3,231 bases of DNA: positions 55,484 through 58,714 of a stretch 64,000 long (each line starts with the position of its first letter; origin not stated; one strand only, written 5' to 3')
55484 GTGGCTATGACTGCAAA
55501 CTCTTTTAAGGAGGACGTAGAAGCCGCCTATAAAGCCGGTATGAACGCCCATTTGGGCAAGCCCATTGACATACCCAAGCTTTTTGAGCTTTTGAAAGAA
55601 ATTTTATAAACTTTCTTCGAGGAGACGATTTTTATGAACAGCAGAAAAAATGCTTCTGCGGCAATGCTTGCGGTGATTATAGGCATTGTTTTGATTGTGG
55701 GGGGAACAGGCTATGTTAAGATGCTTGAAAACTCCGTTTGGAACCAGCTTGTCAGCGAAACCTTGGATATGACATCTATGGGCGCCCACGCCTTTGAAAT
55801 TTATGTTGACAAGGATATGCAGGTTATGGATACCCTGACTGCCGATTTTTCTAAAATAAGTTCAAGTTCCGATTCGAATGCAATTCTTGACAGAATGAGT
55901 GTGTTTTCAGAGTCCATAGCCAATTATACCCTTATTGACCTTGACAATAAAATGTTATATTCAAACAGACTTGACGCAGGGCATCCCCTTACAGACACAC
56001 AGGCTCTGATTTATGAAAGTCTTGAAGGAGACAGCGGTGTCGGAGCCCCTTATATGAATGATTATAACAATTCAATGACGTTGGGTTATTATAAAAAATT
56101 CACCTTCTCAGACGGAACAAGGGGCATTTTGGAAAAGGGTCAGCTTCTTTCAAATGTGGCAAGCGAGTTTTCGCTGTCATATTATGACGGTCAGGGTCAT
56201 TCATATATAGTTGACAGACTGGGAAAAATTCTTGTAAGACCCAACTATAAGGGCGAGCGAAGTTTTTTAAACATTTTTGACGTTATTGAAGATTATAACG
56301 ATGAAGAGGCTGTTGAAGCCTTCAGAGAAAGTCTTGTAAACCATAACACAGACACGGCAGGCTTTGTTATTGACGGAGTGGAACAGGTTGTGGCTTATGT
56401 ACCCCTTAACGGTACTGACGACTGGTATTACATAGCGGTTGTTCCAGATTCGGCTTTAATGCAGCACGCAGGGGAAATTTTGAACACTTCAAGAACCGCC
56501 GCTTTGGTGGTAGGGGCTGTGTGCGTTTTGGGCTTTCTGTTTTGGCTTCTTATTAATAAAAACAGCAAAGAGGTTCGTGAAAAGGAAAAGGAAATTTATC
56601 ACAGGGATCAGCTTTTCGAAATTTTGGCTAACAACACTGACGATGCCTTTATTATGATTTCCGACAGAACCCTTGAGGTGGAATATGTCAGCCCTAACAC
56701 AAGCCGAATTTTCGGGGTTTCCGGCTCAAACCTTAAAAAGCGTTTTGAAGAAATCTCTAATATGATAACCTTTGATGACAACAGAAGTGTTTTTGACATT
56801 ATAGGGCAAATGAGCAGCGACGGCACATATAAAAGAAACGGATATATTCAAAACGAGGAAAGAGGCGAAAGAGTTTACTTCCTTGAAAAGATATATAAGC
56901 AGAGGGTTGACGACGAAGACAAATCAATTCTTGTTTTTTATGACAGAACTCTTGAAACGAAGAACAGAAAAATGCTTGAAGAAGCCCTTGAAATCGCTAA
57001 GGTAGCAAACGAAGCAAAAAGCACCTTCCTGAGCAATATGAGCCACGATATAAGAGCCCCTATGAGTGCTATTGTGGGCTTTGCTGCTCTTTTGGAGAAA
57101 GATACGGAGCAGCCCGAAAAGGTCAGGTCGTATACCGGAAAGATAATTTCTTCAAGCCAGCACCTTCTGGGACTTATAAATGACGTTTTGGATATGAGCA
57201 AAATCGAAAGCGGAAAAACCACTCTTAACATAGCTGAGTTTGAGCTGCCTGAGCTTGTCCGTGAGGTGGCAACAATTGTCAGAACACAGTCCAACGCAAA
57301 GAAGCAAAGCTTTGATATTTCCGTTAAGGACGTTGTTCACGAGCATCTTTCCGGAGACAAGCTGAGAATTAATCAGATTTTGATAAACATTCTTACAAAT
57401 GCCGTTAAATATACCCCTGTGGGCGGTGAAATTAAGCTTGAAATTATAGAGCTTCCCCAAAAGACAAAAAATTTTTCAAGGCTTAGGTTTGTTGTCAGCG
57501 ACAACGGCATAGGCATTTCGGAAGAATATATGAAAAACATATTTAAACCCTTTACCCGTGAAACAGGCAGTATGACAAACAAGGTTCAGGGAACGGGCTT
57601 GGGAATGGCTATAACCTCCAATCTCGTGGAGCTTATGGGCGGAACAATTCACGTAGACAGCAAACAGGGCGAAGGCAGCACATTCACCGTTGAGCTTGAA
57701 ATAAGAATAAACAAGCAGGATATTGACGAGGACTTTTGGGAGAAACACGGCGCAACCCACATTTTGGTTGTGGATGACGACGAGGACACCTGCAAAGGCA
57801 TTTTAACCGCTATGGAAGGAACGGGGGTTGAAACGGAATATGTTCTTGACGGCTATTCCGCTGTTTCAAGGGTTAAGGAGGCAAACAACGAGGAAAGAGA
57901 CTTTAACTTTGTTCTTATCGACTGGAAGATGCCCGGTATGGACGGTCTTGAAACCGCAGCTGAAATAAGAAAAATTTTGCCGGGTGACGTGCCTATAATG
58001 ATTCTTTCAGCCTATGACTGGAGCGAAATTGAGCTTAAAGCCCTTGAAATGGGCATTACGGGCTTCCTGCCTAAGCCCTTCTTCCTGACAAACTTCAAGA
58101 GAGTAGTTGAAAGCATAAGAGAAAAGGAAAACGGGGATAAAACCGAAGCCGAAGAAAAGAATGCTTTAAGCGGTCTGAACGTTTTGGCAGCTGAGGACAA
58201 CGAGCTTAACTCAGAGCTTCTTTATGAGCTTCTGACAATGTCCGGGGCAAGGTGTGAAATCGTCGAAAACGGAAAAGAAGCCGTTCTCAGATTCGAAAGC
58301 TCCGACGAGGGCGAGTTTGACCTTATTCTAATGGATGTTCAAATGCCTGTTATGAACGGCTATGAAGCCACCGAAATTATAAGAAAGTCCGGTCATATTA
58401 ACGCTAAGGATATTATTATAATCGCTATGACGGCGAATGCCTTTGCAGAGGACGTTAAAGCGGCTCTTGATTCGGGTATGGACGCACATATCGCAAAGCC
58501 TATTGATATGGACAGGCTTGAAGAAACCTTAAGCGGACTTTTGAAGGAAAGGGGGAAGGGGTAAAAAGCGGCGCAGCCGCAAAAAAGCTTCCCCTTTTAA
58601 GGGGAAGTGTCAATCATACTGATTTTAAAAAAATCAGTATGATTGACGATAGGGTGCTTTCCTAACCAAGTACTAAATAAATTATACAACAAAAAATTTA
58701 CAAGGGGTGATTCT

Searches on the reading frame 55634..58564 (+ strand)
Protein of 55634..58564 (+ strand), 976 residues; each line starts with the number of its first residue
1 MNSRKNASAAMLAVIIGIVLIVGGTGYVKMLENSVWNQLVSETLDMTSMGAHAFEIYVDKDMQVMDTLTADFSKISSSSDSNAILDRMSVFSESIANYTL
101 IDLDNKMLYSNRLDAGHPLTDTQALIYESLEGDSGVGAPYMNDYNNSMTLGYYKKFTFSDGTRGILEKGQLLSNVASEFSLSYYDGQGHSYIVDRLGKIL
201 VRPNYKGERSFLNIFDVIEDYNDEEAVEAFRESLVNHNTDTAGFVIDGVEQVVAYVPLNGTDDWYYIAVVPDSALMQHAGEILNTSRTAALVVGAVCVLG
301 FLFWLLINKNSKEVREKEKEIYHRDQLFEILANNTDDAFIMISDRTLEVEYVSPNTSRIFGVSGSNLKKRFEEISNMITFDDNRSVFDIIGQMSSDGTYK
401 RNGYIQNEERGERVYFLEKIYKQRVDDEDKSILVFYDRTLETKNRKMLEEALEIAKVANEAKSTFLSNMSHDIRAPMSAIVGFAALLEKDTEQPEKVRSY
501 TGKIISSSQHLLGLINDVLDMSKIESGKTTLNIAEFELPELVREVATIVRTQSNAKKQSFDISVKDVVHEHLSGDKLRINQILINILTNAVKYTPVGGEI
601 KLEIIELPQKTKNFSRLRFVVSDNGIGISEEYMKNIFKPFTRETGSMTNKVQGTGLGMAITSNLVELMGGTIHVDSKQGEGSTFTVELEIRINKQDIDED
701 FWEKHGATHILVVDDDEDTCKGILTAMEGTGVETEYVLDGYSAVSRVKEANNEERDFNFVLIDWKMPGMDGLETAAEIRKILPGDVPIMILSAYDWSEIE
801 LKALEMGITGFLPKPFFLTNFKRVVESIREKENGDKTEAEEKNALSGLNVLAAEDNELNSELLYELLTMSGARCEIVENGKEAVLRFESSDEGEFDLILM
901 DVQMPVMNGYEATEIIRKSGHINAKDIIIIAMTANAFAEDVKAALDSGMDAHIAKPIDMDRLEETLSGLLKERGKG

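Call 65: search_protein_families(library=pfam, proteins=[window:55634-58564:+])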
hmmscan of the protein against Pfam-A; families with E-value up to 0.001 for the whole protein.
window:55634-58564:+ (976 aa): 4 families
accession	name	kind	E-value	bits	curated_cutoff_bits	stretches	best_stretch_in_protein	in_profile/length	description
PF00072.30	Response_reg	-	1e-42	145.3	30.2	2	850-966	1-110/111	Response regulator receiver domain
PF02518.31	HATPase_c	-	1.8e-28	99.6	26.4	1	574-690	1-109/111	Histidine kinase-, DNA gyrase B-, and HSP90-like ATPase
PF00512.31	HisKA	-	3.2e-19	69.2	26.9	1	461-527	1-66/66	His Kinase A (phospho-acceptor) domain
PF02743.24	dCache_1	-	2.1e-06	27.9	45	1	187-268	167-239/240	Cache domain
